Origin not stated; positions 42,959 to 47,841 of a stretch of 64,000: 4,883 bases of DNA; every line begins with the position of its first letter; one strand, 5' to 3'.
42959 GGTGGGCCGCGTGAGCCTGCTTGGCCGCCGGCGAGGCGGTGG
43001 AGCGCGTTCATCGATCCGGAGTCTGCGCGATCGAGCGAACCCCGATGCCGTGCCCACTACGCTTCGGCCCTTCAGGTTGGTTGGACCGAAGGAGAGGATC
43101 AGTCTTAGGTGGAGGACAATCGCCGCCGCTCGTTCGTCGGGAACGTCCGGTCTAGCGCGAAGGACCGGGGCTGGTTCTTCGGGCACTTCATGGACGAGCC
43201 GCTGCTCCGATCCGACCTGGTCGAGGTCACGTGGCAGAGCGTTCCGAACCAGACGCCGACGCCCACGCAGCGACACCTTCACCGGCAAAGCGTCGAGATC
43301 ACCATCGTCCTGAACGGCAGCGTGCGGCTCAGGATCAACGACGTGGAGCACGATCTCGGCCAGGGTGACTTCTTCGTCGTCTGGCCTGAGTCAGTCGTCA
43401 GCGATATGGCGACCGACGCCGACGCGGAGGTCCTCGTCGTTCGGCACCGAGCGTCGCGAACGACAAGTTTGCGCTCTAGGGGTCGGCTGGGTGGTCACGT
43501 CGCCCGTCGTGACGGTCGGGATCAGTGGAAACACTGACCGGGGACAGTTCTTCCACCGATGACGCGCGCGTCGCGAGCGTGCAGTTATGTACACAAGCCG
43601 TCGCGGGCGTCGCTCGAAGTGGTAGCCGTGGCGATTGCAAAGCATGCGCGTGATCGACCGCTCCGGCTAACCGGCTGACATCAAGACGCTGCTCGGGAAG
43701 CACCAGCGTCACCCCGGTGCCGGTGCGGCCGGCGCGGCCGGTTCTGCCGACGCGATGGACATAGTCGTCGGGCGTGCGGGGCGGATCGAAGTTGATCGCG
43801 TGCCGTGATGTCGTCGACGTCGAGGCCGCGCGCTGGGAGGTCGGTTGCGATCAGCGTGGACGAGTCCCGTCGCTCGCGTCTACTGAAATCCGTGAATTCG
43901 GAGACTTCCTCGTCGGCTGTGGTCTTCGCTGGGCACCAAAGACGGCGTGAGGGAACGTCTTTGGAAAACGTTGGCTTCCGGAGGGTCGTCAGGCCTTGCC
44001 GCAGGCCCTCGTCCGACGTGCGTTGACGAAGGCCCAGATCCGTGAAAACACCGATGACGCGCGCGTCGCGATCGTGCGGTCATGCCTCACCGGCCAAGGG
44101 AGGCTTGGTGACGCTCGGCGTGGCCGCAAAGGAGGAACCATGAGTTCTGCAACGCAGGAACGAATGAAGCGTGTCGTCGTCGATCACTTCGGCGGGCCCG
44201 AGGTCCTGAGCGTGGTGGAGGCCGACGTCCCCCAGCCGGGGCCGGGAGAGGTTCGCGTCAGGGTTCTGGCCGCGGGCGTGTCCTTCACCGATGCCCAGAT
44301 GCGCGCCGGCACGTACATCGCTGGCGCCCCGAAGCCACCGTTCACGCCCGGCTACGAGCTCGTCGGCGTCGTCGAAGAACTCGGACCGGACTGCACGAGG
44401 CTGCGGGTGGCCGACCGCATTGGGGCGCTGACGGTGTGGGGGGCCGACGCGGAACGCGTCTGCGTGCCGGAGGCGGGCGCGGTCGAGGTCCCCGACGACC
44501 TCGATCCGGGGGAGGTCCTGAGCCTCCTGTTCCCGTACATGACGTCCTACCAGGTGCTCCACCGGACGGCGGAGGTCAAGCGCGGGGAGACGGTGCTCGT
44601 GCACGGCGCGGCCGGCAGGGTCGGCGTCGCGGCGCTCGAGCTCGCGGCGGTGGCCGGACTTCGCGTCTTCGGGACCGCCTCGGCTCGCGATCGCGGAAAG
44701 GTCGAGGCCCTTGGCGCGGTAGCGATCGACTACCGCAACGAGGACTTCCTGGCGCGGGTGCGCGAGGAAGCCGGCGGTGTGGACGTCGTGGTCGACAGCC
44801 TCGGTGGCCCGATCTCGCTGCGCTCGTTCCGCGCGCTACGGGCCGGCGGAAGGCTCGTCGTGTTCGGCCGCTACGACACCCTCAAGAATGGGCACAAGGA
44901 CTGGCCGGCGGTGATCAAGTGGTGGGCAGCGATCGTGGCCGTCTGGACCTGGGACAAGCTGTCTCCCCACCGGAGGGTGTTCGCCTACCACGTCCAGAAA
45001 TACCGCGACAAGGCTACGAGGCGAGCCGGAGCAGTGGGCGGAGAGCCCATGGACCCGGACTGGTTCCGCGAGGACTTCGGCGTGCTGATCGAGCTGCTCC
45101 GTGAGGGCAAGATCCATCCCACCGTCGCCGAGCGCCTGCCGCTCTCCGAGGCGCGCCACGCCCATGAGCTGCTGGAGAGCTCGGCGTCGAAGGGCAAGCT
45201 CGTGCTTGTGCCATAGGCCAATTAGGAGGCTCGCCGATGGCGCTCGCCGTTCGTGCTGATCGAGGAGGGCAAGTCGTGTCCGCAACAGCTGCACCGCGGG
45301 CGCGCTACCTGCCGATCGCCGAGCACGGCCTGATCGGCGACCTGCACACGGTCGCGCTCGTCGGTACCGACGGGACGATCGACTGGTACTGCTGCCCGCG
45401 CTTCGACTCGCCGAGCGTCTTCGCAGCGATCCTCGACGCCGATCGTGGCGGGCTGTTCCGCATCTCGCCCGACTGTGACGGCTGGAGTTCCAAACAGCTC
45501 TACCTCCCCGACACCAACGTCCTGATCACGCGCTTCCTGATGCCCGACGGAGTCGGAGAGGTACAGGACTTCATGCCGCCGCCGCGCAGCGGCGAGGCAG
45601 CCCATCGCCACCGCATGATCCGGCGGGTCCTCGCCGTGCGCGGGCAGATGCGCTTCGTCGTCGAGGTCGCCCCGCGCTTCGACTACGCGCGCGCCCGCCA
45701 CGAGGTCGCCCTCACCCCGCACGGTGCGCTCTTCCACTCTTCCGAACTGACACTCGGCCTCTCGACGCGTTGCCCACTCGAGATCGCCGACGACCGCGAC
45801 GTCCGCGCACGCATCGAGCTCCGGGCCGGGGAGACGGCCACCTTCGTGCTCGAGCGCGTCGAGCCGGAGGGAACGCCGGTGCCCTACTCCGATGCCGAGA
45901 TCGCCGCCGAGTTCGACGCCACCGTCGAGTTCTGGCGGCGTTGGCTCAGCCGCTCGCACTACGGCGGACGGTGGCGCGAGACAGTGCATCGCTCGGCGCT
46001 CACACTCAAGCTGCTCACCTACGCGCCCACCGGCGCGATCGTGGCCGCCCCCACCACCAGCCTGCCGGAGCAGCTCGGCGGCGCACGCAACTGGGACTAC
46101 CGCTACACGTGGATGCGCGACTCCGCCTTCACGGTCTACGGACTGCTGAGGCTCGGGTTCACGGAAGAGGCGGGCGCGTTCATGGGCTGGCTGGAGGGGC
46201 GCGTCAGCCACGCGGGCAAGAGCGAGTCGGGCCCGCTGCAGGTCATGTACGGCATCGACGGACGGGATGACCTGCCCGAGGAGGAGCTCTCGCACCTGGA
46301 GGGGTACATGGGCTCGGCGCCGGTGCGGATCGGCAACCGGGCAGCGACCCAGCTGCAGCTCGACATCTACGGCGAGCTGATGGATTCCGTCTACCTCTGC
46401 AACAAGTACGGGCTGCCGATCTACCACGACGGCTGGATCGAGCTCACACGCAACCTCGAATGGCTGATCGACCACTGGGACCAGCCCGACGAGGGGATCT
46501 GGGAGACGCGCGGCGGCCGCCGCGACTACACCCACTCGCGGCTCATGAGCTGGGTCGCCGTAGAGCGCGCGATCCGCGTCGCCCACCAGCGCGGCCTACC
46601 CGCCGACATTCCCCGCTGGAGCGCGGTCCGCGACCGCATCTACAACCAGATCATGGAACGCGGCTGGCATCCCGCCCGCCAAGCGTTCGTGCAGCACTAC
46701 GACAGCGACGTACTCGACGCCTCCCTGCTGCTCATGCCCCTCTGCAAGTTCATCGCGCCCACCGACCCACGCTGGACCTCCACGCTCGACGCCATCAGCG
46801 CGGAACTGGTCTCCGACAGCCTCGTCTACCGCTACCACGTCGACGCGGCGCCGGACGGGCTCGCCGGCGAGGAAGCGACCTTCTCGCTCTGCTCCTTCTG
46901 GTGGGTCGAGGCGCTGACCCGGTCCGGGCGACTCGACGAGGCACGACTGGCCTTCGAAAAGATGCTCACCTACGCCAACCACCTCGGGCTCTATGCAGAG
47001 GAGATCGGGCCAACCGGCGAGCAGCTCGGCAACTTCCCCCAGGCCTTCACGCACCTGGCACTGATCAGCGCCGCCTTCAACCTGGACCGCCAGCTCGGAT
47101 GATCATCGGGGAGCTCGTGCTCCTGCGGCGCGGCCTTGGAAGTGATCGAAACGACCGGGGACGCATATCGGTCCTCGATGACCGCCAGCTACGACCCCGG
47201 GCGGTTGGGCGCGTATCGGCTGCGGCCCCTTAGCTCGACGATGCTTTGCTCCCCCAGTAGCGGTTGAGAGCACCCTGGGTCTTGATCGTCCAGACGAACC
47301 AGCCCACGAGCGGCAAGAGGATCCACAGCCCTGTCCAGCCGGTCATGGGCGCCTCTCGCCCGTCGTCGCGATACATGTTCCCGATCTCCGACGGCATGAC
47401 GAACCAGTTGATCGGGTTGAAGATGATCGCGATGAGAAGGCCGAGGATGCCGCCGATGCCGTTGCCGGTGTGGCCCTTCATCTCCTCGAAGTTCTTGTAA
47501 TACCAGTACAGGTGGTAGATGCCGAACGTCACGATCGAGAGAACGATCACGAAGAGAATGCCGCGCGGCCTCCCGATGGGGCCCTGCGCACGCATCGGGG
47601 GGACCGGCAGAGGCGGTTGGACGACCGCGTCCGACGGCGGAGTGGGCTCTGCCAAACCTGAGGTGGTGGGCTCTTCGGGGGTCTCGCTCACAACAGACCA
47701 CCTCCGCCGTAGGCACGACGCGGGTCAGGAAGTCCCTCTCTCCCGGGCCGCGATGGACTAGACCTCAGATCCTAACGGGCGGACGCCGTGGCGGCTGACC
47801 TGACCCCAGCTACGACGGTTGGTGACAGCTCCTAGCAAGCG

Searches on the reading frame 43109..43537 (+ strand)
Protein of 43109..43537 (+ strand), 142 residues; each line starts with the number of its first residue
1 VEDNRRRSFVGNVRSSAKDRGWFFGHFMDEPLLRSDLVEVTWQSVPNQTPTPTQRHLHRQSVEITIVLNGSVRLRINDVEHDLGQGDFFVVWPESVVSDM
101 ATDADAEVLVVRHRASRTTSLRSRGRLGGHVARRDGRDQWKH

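Call 38: search_protein_families(library=pfam, proteins=[window:43109-43537:+], max_evalue=0.01)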
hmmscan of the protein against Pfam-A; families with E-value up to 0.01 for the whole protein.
window:43109-43537:+ (142 aa): 3 families
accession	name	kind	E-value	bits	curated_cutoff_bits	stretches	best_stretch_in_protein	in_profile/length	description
PF07883.17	Cupin_2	-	4e-08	33.3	27.2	1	53-93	11-50/70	Cupin domain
PF02311.25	AraC_binding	-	2.3e-05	24.6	21.1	1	54-102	17-64/135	AraC-like ligand binding domain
PF14525.12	AraC_binding_2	-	3.6e-05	24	27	1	55-123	45-108/173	AraC-binding-like domain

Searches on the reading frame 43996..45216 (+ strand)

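Call 38: search_protein_families(library=pfam, proteins=[window:43996-45216:+], max_evalue=0.01)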
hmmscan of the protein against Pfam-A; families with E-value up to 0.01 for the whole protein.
window:43996-45216:+ (406 aa): 3 families
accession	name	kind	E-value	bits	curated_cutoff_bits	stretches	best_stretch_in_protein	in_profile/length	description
PF13602.12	ADH_zinc_N_2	-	1e-20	75.5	27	1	242-404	5-134/134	Zinc-binding dehydrogenase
PF00107.32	ADH_zinc_N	-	4e-14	53.1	31.8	1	209-292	2-90/129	Zinc-binding dehydrogenase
PF08240.17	ADH_N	-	1.4e-13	51.4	23.5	1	82-167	1-104/104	Alcohol dehydrogenase GroES-like domain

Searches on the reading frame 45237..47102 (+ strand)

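Call 38: search_protein_families(library=pfam, proteins=[window:45237-47102:+], max_evalue=0.01)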
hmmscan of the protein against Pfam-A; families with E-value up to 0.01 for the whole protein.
window:45237-47102:+ (621 aa): 2 families
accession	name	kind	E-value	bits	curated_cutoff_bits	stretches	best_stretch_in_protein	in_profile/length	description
PF00723.27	Glyco_hydro_15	-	1.7e-79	268.2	22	1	247-613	4-426/427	Glycosyl hydrolases family 15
PF19291.4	TREH_N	-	2.2e-19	70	23.1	1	25-173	13-151/211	Trehalase-like, N-terminal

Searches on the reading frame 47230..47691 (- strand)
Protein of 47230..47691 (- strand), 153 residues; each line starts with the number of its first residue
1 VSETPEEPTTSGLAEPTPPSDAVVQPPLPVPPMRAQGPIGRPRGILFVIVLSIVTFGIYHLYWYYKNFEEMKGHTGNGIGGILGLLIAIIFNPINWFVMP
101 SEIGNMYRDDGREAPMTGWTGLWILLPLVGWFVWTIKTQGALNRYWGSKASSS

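Call 38: search_protein_families(library=pfam, proteins=[window:47230-47691:-], max_evalue=0.01)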
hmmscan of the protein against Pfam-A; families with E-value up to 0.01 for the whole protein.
window:47230-47691:- (153 aa): 1 family
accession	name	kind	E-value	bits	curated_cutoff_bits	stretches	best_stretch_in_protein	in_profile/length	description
PF14018.11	DUF4234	-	6.9e-12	45.7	25.3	1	43-106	1-67/70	Domain of unknown function (DUF4234)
